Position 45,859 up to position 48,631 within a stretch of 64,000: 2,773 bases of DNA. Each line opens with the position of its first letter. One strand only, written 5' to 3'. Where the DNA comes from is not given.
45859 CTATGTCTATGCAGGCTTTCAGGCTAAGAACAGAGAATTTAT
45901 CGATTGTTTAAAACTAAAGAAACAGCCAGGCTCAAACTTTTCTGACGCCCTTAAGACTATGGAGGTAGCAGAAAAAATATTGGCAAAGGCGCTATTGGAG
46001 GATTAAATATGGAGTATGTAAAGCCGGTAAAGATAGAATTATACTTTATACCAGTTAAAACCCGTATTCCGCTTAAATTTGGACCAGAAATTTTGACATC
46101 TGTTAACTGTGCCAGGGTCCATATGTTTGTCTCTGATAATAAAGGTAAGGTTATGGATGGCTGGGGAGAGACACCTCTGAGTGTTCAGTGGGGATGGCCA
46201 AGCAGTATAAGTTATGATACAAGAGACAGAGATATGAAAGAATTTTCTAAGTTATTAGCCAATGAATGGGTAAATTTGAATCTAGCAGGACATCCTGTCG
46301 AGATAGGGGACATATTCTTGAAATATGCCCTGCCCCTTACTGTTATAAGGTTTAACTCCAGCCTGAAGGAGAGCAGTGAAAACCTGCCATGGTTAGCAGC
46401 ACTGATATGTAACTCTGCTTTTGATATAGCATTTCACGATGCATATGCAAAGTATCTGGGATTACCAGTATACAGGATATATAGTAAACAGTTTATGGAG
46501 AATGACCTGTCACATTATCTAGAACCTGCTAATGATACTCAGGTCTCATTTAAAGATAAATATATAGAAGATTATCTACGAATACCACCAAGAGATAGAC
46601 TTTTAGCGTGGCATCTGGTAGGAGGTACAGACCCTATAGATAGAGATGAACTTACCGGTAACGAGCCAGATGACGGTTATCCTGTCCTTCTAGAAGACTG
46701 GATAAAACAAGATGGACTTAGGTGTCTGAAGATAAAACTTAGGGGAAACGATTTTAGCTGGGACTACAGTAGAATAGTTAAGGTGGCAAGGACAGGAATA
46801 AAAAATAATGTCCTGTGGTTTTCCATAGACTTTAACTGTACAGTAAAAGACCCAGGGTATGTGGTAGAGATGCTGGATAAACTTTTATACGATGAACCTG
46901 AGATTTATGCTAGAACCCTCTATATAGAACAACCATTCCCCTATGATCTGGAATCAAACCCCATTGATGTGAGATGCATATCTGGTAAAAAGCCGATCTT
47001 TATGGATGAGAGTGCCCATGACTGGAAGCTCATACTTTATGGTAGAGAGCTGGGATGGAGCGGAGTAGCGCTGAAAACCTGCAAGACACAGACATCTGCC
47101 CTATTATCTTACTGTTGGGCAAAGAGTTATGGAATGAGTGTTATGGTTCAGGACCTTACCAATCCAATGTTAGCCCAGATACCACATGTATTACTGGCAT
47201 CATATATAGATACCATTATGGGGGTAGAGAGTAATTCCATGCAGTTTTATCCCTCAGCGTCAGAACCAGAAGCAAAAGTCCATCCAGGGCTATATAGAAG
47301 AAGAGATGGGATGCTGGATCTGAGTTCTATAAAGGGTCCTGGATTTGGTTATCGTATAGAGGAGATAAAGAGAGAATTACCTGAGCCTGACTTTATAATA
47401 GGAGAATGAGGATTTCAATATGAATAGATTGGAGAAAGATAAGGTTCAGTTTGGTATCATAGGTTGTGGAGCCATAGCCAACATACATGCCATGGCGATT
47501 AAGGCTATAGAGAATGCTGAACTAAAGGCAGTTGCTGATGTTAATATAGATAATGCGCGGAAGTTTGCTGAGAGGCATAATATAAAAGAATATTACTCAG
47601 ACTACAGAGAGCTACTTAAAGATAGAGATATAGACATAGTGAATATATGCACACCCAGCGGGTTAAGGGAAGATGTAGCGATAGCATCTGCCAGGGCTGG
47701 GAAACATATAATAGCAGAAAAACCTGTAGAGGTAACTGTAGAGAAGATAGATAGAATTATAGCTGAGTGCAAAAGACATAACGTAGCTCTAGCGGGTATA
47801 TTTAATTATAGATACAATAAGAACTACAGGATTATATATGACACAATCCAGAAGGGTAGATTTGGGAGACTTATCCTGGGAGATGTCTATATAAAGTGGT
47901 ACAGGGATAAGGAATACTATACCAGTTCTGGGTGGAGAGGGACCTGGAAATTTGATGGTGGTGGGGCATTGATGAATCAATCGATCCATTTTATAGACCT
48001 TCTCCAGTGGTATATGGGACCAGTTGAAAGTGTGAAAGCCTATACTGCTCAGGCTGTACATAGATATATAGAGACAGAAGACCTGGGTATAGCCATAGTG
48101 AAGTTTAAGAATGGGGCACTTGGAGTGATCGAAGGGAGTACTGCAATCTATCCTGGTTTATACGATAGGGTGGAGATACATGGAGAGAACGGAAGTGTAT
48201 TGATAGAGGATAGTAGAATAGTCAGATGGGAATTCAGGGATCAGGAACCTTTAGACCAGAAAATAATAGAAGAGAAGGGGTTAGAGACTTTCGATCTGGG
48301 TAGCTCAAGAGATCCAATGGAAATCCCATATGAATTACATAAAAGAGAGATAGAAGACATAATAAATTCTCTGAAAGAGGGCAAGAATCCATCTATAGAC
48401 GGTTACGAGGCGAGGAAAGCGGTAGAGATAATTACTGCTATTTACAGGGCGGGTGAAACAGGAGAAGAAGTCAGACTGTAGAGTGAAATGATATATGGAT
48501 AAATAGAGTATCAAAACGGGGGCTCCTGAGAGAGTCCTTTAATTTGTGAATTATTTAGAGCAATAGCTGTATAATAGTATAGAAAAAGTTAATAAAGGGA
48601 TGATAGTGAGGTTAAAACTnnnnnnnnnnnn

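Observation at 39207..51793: LacI-controlled catabolic locus ending in an EtfAB plus FAD-linked oxidase (LctBCD-like) module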

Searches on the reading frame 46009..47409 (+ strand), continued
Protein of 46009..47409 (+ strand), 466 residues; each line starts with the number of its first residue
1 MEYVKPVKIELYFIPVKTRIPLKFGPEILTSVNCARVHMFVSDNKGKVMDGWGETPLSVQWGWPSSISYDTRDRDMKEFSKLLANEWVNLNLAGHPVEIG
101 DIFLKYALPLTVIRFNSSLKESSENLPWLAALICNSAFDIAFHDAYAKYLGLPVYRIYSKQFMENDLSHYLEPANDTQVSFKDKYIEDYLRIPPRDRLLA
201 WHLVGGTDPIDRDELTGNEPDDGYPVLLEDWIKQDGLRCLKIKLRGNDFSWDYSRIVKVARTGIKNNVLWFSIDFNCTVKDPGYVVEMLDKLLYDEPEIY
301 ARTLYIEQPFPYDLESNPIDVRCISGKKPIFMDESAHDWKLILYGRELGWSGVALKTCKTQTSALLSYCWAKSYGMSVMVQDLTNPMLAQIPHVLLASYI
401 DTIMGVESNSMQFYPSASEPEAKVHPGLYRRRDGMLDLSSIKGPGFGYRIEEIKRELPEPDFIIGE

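Call 54: find_related_loci(query=A2, collection=metagenome_contigs, flank=10000)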
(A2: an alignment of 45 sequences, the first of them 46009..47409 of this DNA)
Query A2 (466 aa) in metagenome_contigs; peptide patterns used: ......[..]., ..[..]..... (x = any residue, [..] = any of these).
600 stretches matched a pattern (row limit reached: there are more); 586 encode a relative of the query (tblastn E <= 1e-3); the best 80 are kept; 80 distinct loci.
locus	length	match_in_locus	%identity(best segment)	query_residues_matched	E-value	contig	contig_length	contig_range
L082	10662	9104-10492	80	2-464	0e+0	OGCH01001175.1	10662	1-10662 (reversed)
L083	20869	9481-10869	80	2-464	0e+0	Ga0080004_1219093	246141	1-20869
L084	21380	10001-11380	75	4-463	0e+0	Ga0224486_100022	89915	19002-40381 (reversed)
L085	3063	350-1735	60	4-465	0e+0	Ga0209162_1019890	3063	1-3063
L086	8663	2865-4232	62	4-459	0e+0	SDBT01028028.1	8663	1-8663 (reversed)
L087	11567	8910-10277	62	4-459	0e+0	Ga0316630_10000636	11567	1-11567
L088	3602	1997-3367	62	4-460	0e+0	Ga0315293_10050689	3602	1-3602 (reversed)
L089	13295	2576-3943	61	4-459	0e+0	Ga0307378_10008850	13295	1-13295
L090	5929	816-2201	61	4-466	0e+0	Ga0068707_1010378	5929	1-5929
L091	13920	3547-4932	61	4-466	0e+0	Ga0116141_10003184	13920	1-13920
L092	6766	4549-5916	61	4-459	0e+0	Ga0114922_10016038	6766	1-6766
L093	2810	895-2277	62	4-460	0e+0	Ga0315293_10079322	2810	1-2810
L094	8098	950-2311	62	4-459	0e+0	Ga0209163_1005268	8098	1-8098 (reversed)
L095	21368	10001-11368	61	4-459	0e+0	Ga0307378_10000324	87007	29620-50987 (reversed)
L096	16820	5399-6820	59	4-459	0e+0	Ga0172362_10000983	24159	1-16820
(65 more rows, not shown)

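Call 57: search_protein_families(library=pfam, proteins=[L083:1461-2744:+, L083:2811-3716:+, L083:3738-4571:+, L083:4601-5506:+, L083:5516-6658:+, L083:11571-12908:+, L083:12960-13847:+, L083:13860-14681:+, L083:14702-16693:+], max_evalue=0.00001)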
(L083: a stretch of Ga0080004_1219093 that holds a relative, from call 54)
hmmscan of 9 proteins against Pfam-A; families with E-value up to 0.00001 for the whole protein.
L083:1461-2744:+ (427 aa): 2 families
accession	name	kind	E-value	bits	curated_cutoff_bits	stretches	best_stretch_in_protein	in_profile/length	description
PF01547.30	SBP_bac_1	-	1.6e-41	143.7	26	1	45-334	9-306/307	Bacterial extracellular solute-binding protein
PF13416.11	SBP_bac_8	-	4.2e-35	122.3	27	1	48-349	1-264/279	Bacterial extracellular solute-binding protein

L083:2811-3716:+ (301 aa): 1 family
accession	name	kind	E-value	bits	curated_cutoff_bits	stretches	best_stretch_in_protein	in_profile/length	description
PF00528.27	BPD_transp_1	-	2.4e-10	40.9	26.4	1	98-287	7-174/184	Binding-protein-dependent transport system inner membrane component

L083:3738-4571:+ (277 aa): 1 family
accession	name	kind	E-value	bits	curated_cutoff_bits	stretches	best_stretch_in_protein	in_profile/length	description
PF00528.27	BPD_transp_1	-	7e-19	68.7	26.4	1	90-269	2-182/184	Binding-protein-dependent transport system inner membrane component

L083:4601-5506:+ (301 aa): 1 family
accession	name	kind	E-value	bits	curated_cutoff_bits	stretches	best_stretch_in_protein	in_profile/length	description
PF00795.27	CN_hydrolase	-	3.6e-34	118.7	23.2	1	20-228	12-249/256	Carbon-nitrogen hydrolase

L083:5516-6658:+ (380 aa): 1 family
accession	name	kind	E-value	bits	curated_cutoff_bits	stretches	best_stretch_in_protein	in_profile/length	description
PF01208.23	URO-D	-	3.7e-19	69.4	23.9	1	193-379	165-346/346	Uroporphyrinogen decarboxylase (URO-D)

L083:11571-12908:+ (445 aa): 2 families
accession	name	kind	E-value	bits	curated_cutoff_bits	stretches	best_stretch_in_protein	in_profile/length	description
PF13416.11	SBP_bac_8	-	2.5e-39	136.2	27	1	52-355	3-266/279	Bacterial extracellular solute-binding protein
PF01547.30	SBP_bac_1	-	2.3e-37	130.1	26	1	49-337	11-305/307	Bacterial extracellular solute-binding protein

L083:12960-13847:+ (295 aa): 1 family
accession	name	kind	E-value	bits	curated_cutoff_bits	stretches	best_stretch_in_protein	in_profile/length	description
PF00528.27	BPD_transp_1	-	4.9e-14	52.9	26.4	1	90-289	2-176/184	Binding-protein-dependent transport system inner membrane component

L083:13860-14681:+ (273 aa): 1 family
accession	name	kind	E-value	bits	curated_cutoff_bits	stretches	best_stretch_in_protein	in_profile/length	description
PF00528.27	BPD_transp_1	-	3.2e-16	60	26.4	1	91-257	6-170/184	Binding-protein-dependent transport system inner membrane component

L083:14702-16693:+ (663 aa): 3 families
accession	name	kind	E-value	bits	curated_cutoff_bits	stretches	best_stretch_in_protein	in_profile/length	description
PF01055.32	Glyco_hydro_31_2nd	-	9.8e-83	278.6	23.5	1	229-563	2-325/328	Glycosyl hydrolases family 31 TIM-barrel domain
PF21365.3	Glyco_hydro_31_3rd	-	3.3e-29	101.6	24.4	1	574-658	1-84/87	Glycosyl hydrolase family 31 C-terminal domain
PF13802.12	Gal_mutarotas_2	-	6.7e-11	43.2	27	1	26-185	8-181/184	Glycosyl hydrolase 31 N-terminal galactose mutarotase-like domain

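Call 74: search_protein_families(library=ncbifam, proteins=[L083:4601-5506:+, L083:5516-6658:+], max_evalue=1e-8)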
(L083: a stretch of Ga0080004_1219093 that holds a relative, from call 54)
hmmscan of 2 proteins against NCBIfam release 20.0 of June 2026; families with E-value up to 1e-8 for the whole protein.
L083:4601-5506:+ (301 aa): 6 families
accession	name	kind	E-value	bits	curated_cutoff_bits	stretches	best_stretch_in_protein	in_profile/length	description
TIGR00546.1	lnt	equivalog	1.7e-15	57.1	132.9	1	17-117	175-272/395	apolipoprotein N-acyltransferase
NF040852.1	nitrile_Arch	equivalog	1.1e-13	51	500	1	19-171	12-168/262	nitrilase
TIGR03381.1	agmatine_aguB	equivalog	1.1e-11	44.6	410.25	1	23-174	15-175/279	N-carbamoylputrescine amidase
NF010588.0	PRK13981.1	equivalog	1.6e-11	43.3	479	1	23-174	20-175/546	NAD+ synthase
NF043013.1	DeGluthAmidYersProt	equivalog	1.4e-10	40.8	500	1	67-174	64-182/278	deaminated glutathione amidase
NF033621.1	de_GSH_amidase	exception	1.5e-09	37.6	355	1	22-186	13-182/260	deaminated glutathione amidase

L083:5516-6658:+ (380 aa): 3 families
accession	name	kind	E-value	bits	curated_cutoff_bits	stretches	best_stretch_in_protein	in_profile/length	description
NF004889.0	PRK06252.1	subfamily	4.4e-16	58.8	244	1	191-379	159-336/340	methylcobalamin:coenzyme M methyltransferase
NF040654.1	MtaA_Meth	equivalog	6.6e-12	45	400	1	193-379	159-335/337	methylcobamide:CoM methyltransferase MtaA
TIGR01463.1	mtaA_cmuA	subfamily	4.9e-11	42.5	235.4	1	193-378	160-337/340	MtaA/CmuA family methyltransferase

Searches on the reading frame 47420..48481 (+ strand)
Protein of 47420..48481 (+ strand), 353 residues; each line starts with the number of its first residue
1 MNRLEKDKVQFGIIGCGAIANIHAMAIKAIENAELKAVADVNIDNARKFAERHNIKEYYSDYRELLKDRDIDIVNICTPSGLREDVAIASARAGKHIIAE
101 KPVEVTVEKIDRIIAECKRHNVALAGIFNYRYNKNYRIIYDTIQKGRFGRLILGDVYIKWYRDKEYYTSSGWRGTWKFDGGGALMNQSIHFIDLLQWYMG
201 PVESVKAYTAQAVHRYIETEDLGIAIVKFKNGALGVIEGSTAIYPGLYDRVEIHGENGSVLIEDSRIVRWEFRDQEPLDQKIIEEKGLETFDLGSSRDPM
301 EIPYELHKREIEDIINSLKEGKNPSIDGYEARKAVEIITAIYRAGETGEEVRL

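Call 3: search_protein_families(library=pfam, proteins=[window:47420-48481:+])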
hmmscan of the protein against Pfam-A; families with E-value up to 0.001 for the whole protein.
window:47420-48481:+ (353 aa): 4 families
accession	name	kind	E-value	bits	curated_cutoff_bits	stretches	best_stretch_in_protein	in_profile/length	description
PF22725.1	GFO_IDH_MocA_C3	-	2e-27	96.1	27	1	139-260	4-123/124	GFO/IDH/MocA C-terminal domain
PF02894.22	GFO_IDH_MocA_C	-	1.6e-25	90.7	22.9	1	143-352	4-217/218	Oxidoreductase family, C-terminal alpha/beta domain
PF01408.29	GFO_IDH_MocA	-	2.4e-25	90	24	1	10-124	2-116/120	Oxidoreductase family, NAD-binding Rossmann fold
PF03447.22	NAD_binding_3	-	0.0004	21.5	24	1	15-99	1-87/116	Homoserine dehydrogenase, NAD binding domain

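Call 6: search_protein_families(library=ncbifam, proteins=[window:47420-48481:+], max_evalue=0.00001)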
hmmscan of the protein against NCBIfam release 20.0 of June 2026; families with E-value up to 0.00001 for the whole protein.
window:47420-48481:+ (353 aa): 10 families
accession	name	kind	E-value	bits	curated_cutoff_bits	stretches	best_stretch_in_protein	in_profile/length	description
TIGR04380.1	myo_inos_iolG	equivalog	1.6e-49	168.6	355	1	8-352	1-330/330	inositol 2-dehydrogenase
NF052479.1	LevoglcsnDh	equivalog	1.1e-36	126.3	650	1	8-213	3-216/386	levoglucosan dehydrogenase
NF040723.1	UDP-GlcNAcDh_Arch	equivalog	5.1e-30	105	450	1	10-338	2-294/302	UDP-N-acetylglucosamine 3-dehydrogenase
NF052679.1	InsChiInosDhIolG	equivalog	7.4e-23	81.1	540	1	9-286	3-272/343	bifunctional inositol 2-dehydrogenase/D-chiro-inositol 1-dehydrogenase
NF041392.1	XylDh_Gfo6_Halo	equivalog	9.4e-18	64.1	350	1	5-353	13-350/350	D-xylose 1-dehydrogenase Gfo6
NF008607.0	PRK11579.1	subfamily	1.2e-17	64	330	1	6-260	2-247/346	oxidoreductase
NF058563.1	BT_2159_fam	equivalog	4.5e-14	52.2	650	1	10-216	2-198/350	disaccharide 3-dehydrogenase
NF007574.0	PRK10206.1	equivalog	6e-10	38.7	352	1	56-222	51-209/345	oxidoreductase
NF058561.1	BT_2158_fam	equivalog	6.5e-10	38.2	750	1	7-150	34-176/487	glycoside 3-dehydrogenase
NF009830.0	PRK13304.1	equivalog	1.5e-08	34.5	267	1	10-98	3-89/265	aspartate dehydrogenase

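Call 58: search_solved_structures(query=window:47420-48481:+, max_evalue=1e-15)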
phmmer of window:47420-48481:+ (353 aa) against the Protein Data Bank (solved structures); distinct sequences matched with E-value up to 1e-15: 32.
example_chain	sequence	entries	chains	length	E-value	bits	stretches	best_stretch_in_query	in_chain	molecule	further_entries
3q2k_A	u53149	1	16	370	2.6e-60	207.7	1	7-351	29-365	oxidoreductase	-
3q2i_A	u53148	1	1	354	2.1e-57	198.2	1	7-352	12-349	dehydrogenase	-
3ezy_A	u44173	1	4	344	1.2e-35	126.6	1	10-334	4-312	Dehydrogenase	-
8tdi_L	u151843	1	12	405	1e-32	117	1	29-276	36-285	P2B11 Glucuronide-3-dehydrogenase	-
6a3f_A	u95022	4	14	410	2.4e-26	96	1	10-209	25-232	Putative dehydrogenase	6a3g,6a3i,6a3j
6jw6_A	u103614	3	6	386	1.9e-24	89.8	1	9-209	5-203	Dehydrogenase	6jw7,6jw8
7xr9_A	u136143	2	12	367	3.5e-24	88.9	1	8-203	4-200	DgpA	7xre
3e18_A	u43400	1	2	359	9.3e-24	87.5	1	8-350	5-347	oxidoreductase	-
9m3d_B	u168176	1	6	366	1.8e-23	86.6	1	7-202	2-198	DgpA1 from W974-1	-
5ya8_A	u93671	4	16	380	7.4e-23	84.6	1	10-267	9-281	Scyllo-inositol dehydrogenase with L-glucose dehydrogenase activity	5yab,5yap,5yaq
6ktj_A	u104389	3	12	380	3.8e-22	82.2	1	10-267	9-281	Scyllo-inositol dehydrogenase with L-glucose dehydrogenase activity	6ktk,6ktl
4hkt_A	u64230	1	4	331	5e-21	78.6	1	9-272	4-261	Inositol 2-dehydrogenase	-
3cea_A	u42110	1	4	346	5.1e-21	78.5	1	9-349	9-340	Myo-inositol 2-dehydrogenase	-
2glx_A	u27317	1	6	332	8e-21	77.9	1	11-261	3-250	1,5-anhydro-D-fructose reductase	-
4mkx_A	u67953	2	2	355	9e-21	77.7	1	7-262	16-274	Inositol dehydrogenase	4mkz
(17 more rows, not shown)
